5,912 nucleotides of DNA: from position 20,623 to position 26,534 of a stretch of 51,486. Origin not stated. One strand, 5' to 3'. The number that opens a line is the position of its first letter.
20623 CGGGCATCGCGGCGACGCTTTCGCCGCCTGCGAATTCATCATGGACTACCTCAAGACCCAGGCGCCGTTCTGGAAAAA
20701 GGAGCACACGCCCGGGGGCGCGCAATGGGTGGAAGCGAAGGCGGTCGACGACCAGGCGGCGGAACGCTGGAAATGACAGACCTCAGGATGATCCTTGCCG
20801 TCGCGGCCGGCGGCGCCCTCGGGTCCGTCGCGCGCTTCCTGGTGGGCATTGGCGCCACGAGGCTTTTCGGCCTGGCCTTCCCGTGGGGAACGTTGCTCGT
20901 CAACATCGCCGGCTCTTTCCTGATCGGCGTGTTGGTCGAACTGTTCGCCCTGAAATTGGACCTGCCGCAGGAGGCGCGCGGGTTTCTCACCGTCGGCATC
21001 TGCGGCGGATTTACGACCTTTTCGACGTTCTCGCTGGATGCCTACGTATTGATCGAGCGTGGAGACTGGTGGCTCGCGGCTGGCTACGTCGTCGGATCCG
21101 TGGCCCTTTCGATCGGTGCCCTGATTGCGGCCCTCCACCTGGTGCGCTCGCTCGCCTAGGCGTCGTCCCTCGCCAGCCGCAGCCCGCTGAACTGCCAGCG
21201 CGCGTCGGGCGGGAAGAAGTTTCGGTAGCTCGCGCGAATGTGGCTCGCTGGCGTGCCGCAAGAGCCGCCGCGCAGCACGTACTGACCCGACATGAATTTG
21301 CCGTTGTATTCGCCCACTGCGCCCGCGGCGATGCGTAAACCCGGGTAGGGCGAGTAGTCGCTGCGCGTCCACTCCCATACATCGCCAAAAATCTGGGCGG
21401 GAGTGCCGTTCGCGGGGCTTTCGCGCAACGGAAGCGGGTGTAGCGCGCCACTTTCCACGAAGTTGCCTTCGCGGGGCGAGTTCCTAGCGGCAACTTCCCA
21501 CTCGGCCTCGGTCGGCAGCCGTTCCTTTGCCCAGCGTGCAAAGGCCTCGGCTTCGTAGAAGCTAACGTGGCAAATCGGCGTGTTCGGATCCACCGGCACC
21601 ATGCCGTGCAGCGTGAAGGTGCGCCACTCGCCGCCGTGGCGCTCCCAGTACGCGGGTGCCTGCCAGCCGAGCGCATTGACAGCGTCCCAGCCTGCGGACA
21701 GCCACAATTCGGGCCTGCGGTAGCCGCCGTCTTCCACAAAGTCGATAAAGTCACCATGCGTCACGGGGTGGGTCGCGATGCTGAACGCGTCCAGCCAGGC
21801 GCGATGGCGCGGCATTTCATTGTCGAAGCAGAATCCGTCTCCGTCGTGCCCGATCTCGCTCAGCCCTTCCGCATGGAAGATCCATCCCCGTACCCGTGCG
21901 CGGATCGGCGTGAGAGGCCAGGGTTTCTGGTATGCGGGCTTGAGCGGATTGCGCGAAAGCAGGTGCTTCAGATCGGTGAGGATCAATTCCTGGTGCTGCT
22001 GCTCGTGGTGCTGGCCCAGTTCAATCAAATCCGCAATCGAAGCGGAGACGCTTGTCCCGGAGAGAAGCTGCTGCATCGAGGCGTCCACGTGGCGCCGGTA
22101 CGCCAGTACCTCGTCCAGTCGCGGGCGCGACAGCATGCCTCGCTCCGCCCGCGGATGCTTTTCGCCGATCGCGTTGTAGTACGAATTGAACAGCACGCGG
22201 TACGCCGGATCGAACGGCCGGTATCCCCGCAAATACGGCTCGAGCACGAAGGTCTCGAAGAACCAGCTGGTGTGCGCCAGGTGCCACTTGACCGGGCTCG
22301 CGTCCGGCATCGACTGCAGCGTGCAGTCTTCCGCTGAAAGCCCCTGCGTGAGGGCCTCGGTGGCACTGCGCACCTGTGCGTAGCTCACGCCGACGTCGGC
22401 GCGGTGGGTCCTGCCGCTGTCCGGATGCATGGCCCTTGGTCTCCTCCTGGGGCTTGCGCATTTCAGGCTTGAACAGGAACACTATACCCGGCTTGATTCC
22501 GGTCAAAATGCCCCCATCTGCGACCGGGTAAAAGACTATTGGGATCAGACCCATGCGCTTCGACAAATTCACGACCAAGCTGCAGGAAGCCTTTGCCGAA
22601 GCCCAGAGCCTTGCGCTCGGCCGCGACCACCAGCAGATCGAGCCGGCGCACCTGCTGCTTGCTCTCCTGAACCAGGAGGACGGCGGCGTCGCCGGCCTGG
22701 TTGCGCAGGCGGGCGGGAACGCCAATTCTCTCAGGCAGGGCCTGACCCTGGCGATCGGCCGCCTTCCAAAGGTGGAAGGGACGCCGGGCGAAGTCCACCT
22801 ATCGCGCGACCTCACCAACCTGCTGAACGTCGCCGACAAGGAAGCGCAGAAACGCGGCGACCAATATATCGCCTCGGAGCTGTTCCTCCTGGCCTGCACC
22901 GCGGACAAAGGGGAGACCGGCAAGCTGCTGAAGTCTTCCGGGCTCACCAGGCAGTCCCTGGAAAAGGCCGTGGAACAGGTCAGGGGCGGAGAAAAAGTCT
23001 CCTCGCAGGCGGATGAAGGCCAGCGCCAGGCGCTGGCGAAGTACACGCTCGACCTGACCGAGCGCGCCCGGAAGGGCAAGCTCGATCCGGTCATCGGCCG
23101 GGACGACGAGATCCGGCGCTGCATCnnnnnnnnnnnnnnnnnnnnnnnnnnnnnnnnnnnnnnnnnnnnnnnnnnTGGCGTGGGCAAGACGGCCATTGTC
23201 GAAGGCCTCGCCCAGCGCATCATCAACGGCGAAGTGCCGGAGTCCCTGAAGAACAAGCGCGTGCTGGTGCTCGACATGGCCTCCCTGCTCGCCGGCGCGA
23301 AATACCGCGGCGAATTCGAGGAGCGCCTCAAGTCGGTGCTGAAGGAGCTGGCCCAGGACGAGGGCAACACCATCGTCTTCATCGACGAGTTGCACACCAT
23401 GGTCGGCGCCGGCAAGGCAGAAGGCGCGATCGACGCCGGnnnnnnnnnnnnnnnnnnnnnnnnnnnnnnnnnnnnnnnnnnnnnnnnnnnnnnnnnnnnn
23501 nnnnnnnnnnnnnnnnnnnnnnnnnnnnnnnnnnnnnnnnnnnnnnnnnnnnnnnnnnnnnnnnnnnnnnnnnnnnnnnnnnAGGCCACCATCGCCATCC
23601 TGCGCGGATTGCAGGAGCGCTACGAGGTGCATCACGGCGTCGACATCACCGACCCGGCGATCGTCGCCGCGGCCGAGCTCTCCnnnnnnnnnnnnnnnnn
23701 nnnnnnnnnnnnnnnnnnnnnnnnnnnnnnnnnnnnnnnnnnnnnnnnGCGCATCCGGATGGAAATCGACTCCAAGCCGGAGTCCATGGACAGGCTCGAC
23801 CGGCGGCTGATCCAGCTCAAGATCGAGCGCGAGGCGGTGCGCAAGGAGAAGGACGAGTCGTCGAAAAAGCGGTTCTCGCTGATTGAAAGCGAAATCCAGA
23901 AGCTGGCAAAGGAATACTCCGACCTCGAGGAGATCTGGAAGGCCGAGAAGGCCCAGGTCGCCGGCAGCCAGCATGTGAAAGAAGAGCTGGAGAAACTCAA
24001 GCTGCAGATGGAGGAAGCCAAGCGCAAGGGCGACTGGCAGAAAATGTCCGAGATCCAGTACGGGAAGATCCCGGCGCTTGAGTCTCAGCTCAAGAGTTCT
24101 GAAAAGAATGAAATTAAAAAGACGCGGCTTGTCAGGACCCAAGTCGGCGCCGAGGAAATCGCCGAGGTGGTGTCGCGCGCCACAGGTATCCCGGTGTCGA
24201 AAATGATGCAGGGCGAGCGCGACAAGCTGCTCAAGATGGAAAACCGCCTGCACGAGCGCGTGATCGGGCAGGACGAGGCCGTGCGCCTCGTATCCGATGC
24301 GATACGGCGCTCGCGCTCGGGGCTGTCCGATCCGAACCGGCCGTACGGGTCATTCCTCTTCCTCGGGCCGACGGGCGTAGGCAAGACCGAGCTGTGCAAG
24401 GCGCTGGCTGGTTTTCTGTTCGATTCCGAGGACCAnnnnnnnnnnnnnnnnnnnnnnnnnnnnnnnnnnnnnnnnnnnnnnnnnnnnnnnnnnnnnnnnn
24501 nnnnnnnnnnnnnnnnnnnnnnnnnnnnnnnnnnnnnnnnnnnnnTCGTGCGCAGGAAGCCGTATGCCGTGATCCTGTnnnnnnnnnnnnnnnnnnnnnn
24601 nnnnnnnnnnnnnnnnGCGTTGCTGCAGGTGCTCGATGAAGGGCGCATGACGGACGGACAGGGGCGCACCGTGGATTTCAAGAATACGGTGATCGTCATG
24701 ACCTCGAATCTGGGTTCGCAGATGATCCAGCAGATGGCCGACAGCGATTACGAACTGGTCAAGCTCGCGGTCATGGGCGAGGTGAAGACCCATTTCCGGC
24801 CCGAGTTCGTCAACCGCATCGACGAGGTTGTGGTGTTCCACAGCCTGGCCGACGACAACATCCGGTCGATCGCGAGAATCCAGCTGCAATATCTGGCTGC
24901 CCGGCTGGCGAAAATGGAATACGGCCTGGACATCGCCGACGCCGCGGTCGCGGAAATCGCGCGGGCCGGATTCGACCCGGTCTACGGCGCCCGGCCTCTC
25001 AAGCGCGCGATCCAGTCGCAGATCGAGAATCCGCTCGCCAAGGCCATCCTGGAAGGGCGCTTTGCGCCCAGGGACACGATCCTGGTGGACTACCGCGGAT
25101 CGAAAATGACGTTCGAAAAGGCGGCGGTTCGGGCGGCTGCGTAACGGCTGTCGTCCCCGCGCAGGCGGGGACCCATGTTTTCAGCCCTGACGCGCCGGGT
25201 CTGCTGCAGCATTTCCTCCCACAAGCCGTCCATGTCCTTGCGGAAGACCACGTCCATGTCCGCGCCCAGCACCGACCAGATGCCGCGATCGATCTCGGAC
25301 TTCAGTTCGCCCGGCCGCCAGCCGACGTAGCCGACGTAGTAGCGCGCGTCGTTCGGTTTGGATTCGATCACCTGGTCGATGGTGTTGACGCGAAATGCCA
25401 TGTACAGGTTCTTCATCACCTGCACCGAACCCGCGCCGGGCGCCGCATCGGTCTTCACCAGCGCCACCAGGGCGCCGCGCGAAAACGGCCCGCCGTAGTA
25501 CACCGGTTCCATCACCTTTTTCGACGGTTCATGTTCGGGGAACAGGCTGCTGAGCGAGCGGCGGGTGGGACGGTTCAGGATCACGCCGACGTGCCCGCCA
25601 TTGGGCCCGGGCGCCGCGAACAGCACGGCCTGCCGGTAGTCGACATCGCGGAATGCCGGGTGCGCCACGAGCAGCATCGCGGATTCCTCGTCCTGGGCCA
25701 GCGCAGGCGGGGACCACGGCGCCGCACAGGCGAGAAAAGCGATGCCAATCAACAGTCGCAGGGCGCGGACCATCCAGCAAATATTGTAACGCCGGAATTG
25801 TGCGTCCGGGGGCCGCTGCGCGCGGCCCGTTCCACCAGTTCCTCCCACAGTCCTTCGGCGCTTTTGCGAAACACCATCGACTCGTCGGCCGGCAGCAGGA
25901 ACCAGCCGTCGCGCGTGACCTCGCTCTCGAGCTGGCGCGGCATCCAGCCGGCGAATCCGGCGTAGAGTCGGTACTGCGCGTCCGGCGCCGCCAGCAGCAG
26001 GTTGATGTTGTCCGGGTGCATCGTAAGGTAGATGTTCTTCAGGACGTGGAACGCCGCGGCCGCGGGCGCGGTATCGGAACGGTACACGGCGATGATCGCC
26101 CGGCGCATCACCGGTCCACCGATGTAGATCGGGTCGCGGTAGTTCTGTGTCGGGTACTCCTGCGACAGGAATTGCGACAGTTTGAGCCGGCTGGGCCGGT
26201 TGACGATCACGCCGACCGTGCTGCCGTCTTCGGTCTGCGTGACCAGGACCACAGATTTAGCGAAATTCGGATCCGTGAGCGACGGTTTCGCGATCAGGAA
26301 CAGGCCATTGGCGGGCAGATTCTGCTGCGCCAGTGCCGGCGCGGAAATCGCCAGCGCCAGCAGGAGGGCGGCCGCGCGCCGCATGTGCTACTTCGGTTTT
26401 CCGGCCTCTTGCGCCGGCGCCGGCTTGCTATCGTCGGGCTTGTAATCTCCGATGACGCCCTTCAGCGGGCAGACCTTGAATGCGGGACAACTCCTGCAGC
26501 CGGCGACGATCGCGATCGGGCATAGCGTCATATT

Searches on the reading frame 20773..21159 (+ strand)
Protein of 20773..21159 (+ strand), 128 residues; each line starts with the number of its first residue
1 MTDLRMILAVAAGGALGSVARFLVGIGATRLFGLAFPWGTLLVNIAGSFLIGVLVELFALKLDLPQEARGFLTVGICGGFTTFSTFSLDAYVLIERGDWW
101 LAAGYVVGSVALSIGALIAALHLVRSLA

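Call 5: search_protein_families(library=ncbifam, proteins=[window:20773-21159:+], max_evalue=0.001)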
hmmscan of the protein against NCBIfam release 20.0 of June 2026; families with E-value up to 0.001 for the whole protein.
window:20773-21159:+ (128 aa): 30 families (the best 25 are shown)
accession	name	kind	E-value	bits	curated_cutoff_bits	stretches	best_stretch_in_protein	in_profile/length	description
NF010791.0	PRK14195.1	equivalog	3.4e-49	166.4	129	1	5-127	2-124/125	fluoride efflux transporter CrcB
NF010794.0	PRK14198.1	equivalog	2.4e-35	121.7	125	1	8-127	5-124/125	fluoride efflux transporter CrcB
NF010805.0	PRK14209.1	equivalog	4.3e-35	120.7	125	1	6-126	4-121/124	fluoride efflux transporter CrcB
NF010802.0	PRK14206.1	equivalog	1.2e-28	99.8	140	1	8-115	4-113/131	fluoride efflux transporter CrcB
NF010812.0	PRK14216.1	equivalog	3.8e-25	88.5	128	1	2-126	4-127/132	fluoride efflux transporter CrcB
TIGR00494.1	crcB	equivalog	1.8e-24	86.4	80.45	1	8-120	1-113/117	fluoride efflux transporter CrcB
NF010792.0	PRK14196.1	equivalog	2.2e-24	86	125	1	5-125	3-122/127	fluoride efflux transporter CrcB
NF010830.0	PRK14234.1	equivalog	1.9e-22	79.9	111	1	4-124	2-122/124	fluoride efflux transporter CrcB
NF010796.0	PRK14200.1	equivalog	5.5e-22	78.5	144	1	3-124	3-125/127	fluoride efflux transporter CrcB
NF010799.0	PRK14203.1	equivalog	2.8e-18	66.2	129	1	4-120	5-123/132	fluoride efflux transporter CrcB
NF010824.0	PRK14228.1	equivalog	2.7e-17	63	99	1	8-123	8-118/122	fluoride efflux transporter CrcB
NF010829.0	PRK14233.1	equivalog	3.4e-17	62.9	128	1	7-118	6-119/133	fluoride efflux transporter CrcB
NF010821.0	PRK14225.1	equivalog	1.6e-16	60.8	153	1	3-121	12-132/140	fluoride efflux transporter CrcB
NF010814.0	PRK14218.1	equivalog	1.4e-15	58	134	1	7-117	10-118/133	fluoride efflux transporter CrcB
NF010828.0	PRK14232.1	equivalog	2.6e-15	56.5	118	1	8-118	4-109/120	fluoride efflux transporter CrcB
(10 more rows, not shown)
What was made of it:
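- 20773..21159 (+): crcB fluoride channel, the last gene of the co-directional chain. Call 5: NF010791 at 166 bits (cut-off 129).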

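Call 6: search_protein_families(library=pfam, proteins=[window:20773-21159:+], max_evalue=0.001)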
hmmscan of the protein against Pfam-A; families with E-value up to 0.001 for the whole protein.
window:20773-21159:+ (128 aa): 1 family
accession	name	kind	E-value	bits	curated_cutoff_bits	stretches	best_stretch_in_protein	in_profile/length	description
PF02537.21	CRCB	-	7.3e-29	100.6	32.9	1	8-119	1-101/103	CrcB-like protein, Camphor Resistance (CrcB)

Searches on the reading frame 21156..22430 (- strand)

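Call 10: search_protein_families(library=ncbifam, proteins=[window:21156-22430:-], max_evalue=0.00001)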
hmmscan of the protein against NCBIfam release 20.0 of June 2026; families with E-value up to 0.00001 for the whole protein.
window:21156-22430:- (424 aa): 4 families
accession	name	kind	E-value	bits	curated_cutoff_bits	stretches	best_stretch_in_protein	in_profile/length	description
TIGR03440.2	egtB_TIGR03440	equivalog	4.2e-175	582.8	360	1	16-420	4-413/413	ergothioneine biosynthesis protein EgtB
NF041186.1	SenA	equivalog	1.3e-109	367.1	420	1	12-420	7-381/382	selenoneine synthase SenA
TIGR04344.1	ovoA_Nterm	equivalog_domain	8.5e-29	100.7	400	1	10-419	14-443/444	5-histidylcysteine sulfoxide synthase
TIGR04373.1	egtB_X_signatur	signature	5.3e-08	32.8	71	1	380-419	9-48/50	EgtB-related enzyme signature domain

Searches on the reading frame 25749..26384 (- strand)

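Call 61: search_protein_families(library=ncbifam, proteins=[window:25749-26384:-], max_evalue=1e-8)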
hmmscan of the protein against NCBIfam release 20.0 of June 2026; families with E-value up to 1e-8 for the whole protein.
window:25749-26384:- (211 aa): 7 families
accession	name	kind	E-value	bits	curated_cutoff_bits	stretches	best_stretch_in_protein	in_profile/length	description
NF001270.0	PRK00228.2-2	equivalog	1e-32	113.2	225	1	22-187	8-176/193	YqgE/AlgH family protein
NF001272.0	PRK00228.2-4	equivalog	1.4e-26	93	241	1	20-188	11-182/198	YqgE/AlgH family protein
NF001266.0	PRK00228.1-1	equivalog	3.6e-24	85.4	198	1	28-183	7-169/187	YqgE/AlgH family protein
NF001269.0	PRK00228.2-1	equivalog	3.6e-23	82.4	278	1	21-186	16-183/201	YqgE/AlgH family protein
NF001268.0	PRK00228.1-4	equivalog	1.9e-20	73.5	216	1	25-185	14-185/201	YqgE/AlgH family protein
NF001271.0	PRK00228.2-3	equivalog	1e-17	64.5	254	1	26-185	11-170/189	YqgE/AlgH family protein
NF001267.0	PRK00228.1-2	equivalog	4.4e-17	62.4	284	1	27-181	12-172/192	YqgE/AlgH family protein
